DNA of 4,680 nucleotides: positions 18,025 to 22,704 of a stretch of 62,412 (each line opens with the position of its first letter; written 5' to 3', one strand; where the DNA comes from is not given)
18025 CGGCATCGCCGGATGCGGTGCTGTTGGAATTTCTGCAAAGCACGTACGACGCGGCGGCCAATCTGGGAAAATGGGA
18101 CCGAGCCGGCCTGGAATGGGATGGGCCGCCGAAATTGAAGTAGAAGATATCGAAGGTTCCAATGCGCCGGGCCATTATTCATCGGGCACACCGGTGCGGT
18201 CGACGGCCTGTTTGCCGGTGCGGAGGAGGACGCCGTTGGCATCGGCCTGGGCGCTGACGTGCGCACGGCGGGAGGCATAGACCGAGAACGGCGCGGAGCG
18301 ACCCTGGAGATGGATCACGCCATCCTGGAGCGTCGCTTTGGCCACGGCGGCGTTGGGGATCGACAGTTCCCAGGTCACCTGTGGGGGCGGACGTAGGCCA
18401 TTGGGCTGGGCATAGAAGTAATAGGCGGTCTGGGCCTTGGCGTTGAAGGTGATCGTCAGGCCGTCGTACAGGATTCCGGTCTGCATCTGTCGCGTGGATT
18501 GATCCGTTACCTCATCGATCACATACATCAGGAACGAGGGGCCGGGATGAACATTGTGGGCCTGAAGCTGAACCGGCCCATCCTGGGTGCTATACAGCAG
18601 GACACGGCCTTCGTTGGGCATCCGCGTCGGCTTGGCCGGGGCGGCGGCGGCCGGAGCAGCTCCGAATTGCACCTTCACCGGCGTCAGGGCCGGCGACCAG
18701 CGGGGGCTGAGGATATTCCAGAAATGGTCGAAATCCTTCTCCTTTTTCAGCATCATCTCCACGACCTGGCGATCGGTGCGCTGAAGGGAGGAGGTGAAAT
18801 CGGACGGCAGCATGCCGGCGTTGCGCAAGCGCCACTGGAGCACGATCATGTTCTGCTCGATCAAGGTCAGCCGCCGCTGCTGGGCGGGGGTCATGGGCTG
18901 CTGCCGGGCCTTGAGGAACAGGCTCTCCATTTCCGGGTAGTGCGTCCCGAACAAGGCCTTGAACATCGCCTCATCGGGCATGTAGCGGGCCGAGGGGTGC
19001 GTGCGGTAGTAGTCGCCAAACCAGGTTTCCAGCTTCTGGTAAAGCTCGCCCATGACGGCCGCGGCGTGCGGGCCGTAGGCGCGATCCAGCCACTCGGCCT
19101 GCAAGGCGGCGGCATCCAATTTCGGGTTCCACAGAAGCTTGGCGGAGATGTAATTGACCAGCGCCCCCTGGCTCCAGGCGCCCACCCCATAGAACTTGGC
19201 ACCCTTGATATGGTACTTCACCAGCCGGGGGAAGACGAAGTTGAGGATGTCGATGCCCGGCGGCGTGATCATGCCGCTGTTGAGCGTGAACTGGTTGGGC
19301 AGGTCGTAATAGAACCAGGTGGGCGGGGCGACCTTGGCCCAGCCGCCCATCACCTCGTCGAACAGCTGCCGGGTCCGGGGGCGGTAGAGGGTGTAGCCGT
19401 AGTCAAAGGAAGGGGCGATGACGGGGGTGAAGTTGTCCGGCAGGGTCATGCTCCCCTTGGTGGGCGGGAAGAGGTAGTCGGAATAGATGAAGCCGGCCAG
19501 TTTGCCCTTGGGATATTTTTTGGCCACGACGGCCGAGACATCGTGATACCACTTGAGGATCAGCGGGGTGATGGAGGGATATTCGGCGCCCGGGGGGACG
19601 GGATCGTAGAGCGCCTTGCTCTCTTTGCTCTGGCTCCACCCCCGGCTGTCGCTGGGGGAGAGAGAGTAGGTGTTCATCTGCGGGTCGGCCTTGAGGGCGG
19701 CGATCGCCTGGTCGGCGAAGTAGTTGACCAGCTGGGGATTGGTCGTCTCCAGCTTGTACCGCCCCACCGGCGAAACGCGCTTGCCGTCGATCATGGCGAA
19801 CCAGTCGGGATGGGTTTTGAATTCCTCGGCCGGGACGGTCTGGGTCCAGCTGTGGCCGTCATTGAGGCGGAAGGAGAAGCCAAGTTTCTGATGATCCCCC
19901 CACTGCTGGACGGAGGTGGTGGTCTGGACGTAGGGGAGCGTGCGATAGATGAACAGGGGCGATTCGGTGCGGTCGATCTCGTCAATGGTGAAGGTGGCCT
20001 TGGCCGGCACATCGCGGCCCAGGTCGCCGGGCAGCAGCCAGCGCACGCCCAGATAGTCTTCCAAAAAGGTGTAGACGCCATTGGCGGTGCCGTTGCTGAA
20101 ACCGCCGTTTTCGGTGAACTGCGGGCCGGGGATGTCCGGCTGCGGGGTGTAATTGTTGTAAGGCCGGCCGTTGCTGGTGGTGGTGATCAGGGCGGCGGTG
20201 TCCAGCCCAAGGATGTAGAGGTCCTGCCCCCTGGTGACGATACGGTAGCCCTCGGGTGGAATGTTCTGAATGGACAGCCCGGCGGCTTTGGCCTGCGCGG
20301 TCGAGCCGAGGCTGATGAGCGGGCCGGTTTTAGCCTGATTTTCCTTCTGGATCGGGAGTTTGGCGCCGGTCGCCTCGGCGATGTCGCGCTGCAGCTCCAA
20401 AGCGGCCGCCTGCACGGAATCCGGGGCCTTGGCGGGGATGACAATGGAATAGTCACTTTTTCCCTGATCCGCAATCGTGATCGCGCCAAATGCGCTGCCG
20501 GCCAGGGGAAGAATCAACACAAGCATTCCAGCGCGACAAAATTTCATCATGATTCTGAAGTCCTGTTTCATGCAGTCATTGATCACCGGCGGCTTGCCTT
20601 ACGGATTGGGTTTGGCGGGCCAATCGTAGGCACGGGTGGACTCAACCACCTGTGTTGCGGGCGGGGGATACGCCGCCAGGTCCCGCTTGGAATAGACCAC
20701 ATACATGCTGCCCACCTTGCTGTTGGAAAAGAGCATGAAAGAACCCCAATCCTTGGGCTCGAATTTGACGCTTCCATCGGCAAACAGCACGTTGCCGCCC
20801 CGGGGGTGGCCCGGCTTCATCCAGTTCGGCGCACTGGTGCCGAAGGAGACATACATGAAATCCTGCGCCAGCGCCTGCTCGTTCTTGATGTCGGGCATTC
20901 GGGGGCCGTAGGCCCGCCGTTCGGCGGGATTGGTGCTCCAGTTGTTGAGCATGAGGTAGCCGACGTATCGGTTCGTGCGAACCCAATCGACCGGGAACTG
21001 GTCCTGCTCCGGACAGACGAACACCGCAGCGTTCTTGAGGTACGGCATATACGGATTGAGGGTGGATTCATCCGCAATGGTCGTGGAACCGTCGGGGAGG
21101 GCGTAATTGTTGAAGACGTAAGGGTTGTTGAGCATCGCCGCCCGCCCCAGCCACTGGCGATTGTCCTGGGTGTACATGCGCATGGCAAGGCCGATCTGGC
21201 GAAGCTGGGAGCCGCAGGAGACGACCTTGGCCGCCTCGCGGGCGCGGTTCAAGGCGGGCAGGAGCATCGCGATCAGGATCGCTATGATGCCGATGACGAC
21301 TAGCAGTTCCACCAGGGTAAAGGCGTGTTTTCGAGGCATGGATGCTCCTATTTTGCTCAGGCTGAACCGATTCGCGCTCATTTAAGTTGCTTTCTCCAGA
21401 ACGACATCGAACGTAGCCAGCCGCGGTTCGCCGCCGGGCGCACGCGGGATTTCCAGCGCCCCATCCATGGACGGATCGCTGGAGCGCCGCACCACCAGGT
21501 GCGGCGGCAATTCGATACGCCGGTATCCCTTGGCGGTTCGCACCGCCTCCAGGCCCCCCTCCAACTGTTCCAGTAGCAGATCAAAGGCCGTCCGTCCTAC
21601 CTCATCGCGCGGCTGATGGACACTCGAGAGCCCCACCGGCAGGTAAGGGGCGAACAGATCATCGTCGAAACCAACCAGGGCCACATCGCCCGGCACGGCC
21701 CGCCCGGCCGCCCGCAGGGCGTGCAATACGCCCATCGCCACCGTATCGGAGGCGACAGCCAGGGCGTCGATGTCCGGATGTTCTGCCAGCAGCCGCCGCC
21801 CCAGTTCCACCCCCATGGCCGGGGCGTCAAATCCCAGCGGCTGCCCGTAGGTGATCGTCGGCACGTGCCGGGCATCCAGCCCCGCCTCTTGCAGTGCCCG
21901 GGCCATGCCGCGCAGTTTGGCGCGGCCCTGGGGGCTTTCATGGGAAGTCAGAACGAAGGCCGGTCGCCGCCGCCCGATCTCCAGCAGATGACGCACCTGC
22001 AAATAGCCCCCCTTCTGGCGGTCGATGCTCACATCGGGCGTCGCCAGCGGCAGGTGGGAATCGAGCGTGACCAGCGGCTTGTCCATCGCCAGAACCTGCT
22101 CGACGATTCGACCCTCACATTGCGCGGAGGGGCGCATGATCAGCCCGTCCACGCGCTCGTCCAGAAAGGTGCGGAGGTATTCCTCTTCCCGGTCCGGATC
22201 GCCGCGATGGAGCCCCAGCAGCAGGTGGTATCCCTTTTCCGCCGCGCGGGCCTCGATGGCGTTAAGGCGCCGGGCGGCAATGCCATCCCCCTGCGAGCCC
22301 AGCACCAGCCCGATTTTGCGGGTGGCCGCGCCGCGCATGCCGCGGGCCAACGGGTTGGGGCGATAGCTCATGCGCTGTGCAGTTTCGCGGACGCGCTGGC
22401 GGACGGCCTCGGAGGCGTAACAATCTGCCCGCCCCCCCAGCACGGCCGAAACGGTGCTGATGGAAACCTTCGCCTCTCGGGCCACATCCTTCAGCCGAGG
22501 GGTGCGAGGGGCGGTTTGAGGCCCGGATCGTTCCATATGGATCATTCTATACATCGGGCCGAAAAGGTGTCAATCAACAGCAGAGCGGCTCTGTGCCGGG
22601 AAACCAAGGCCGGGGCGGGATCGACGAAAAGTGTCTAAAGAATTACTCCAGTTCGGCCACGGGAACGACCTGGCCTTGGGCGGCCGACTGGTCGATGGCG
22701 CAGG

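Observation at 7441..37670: Window-wide design rule: intergenic hairpins whose arms are tandem heptanucleotides (STRR-like), in several sequence families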

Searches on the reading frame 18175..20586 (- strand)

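Call 9: search_protein_families(library=pfam, proteins=[window:18175-20586:-])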
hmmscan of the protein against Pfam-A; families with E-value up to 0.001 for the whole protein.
window:18175-20586:- (803 aa): 1 family
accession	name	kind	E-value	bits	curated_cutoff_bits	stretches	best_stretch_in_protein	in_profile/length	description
PF16126.11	DUF4838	-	4.1e-30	105.5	26.6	1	192-514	8-322/325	Domain of unknown function (DUF4838)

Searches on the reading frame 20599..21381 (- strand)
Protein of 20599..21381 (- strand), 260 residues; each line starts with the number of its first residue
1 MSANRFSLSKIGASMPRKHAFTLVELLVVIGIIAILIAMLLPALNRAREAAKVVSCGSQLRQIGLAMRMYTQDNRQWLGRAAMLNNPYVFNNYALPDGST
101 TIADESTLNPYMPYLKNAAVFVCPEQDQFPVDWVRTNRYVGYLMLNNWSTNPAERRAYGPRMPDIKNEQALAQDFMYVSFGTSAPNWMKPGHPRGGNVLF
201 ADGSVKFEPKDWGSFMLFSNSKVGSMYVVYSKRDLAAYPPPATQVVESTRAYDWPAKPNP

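Call 9: search_protein_families(library=pfam, proteins=[window:20599-21381:-])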
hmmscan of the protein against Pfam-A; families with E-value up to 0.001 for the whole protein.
window:20599-21381:- (260 aa): 2 families
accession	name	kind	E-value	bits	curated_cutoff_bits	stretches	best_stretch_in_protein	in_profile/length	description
PF07596.16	SBP_bac_10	-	8.9e-08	32.9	23.3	1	46-75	2-31/268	Protein of unknown function (DUF1559)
PF07963.17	N_methyl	-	9.7e-08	31.7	21.2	1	15-41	1-27/27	Prokaryotic N-terminal methylation motif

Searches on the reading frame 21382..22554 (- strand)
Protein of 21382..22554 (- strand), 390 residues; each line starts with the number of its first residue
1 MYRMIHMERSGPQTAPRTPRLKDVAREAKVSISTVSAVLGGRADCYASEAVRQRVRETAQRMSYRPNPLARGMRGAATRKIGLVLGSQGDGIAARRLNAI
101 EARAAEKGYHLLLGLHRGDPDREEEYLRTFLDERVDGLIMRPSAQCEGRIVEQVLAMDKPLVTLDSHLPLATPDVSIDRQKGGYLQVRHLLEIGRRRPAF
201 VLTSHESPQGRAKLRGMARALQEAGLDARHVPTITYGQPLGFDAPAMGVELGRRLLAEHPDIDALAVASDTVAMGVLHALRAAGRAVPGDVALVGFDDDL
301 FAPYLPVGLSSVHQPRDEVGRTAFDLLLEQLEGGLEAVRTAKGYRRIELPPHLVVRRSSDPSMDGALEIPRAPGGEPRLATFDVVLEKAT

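Call 9: search_protein_families(library=pfam, proteins=[window:21382-22554:-])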
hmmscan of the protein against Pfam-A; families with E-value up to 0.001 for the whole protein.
window:21382-22554:- (390 aa): 4 families
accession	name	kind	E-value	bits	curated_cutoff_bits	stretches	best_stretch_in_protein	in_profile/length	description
PF13377.12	Peripla_BP_3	-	8.9e-33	114.2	26.5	1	187-359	1-167/167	Periplasmic binding protein-like domain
PF00532.27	Peripla_BP_1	-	1e-22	81.4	22.2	1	79-331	2-261/281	Periplasmic binding proteins and sugar binding domain of LacI family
PF13407.12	Peripla_BP_4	-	2.2e-12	47.5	35.1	1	81-333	1-256/258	Periplasmic binding protein domain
PF00356.27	LacI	-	6.3e-12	45.5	27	1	21-67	2-46/46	Bacterial regulatory proteins, lacI family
